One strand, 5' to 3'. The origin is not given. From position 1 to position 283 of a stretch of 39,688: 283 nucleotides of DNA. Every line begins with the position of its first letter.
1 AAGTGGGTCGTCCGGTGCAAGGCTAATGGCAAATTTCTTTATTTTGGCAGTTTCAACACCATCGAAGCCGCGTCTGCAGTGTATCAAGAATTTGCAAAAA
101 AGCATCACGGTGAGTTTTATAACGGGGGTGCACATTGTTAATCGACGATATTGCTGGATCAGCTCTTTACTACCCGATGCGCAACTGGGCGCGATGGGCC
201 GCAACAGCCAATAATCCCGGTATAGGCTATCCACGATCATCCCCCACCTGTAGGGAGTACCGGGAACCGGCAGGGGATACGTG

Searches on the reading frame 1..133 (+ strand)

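Call 14: search_protein_families(library=phrogs, proteins=[window:1-133:+], max_evalue=0.01)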
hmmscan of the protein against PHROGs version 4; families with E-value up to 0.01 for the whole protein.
window:1-133:+ (44 aa): 4 families
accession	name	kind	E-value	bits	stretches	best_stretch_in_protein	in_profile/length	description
phrog_99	-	DNA, RNA and nucleotide metabolism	3.3e-12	47.8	1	1-43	225-267/383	HNH endonuclease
phrog_4578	-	DNA, RNA and nucleotide metabolism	3.6e-05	24.7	1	1-42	80-121/130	HNH endonuclease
phrog_953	-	DNA, RNA and nucleotide metabolism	8.4e-05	23.1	1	1-34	326-360/420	HNH endonuclease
phrog_374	-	DNA, RNA and nucleotide metabolism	0.00037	20.4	1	1-39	372-410/617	HNH endonuclease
